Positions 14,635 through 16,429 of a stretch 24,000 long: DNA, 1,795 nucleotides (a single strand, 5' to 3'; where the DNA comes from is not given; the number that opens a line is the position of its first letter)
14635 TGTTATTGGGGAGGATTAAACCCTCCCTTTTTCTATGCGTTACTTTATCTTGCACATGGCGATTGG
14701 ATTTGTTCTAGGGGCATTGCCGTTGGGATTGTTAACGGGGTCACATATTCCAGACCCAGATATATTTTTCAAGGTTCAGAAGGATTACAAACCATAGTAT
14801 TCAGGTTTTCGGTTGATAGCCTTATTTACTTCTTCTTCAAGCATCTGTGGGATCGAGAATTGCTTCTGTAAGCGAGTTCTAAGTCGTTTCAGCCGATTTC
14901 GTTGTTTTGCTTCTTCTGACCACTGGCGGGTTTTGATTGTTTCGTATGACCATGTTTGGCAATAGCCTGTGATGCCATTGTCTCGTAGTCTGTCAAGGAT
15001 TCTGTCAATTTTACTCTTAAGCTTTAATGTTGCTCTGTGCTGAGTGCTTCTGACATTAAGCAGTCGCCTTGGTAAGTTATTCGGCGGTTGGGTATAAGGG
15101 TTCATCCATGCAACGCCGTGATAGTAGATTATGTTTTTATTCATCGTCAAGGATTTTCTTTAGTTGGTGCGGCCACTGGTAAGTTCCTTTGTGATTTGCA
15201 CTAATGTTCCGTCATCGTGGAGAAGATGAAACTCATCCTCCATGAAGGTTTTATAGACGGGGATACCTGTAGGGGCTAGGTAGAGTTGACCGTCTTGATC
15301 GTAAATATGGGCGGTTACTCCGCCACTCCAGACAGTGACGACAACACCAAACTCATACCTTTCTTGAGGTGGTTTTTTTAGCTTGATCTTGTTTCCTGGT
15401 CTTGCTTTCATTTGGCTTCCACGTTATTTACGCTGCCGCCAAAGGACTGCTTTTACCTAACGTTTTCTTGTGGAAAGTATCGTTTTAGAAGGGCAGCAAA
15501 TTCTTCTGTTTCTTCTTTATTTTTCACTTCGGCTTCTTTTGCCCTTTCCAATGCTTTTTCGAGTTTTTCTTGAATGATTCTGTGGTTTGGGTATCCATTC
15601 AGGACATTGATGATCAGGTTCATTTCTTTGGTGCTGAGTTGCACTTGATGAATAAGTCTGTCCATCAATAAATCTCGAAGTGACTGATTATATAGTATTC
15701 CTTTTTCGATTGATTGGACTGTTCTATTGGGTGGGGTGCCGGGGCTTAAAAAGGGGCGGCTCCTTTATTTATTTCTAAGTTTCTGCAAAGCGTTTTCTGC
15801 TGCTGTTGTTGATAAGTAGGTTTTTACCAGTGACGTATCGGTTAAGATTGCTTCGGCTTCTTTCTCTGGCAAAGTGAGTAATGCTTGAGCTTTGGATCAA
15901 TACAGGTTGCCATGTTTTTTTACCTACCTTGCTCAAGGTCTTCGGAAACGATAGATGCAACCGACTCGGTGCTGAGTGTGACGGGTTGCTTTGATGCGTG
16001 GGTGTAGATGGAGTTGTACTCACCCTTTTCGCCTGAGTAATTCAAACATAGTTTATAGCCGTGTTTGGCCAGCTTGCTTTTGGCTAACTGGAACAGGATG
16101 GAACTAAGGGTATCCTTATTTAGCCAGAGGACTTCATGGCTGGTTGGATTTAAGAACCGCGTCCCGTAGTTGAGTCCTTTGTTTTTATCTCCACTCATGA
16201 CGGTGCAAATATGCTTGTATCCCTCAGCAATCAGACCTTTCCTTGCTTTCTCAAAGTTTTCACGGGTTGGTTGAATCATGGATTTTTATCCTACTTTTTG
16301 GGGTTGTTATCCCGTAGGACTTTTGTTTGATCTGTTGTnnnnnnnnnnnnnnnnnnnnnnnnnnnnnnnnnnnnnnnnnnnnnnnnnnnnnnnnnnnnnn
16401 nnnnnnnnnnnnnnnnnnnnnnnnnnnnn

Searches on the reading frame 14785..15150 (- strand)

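Call 4: search_protein_families(library=pfam, proteins=[window:14785-15150:-], max_evalue=1)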
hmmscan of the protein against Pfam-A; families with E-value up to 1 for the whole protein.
window:14785-15150:- (121 aa): 1 family
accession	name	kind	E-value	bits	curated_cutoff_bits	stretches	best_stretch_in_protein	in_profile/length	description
PF11223.13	DUF3020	-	0.011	16.5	25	1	75-96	6-27/49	SPP41, DUF3020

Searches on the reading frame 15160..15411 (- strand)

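Call 37: search_protein_families(library=pfam, proteins=[window:15160-15411:-], max_evalue=1)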
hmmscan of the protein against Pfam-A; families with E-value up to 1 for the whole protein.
window:15160-15411:- (83 aa): 1 family
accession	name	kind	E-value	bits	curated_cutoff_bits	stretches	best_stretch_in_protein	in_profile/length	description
PF11042.13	DUF2750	-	0.19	12.3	27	1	23-74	33-83/102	Protein of unknown function (DUF2750)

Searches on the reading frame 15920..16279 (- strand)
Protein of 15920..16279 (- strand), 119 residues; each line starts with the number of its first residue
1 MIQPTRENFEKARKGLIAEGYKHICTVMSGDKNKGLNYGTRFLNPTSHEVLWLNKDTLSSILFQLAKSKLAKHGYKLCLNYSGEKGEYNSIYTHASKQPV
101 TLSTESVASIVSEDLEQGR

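Call 4: search_protein_families(library=pfam, proteins=[window:15920-16279:-], max_evalue=1)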
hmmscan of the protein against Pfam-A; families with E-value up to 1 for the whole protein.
window:15920-16279:- (119 aa): 1 family
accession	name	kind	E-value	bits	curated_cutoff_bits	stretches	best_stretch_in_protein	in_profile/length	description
PF03645.18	Tctex-1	-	0.17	12.7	22.8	1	12-43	38-70/95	Tctex-1 family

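Call 5: search_protein_families(library=padloc, proteins=[window:15920-16279:-], max_evalue=0.1)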
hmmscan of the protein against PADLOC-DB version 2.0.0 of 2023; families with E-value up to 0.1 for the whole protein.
window:15920-16279:- (119 aa): 0 families

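Call 6: search_protein_families(library=ncbifam, proteins=[window:15920-16279:-], max_evalue=0.1)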
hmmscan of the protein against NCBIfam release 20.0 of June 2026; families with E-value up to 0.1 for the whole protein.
window:15920-16279:- (119 aa): 1 family
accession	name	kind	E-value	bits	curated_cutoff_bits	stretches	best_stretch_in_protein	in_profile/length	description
NF000665.1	PRK00031.2-3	equivalog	0.076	13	202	1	51-117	18-81/169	outer membrane lipoprotein chaperone LolA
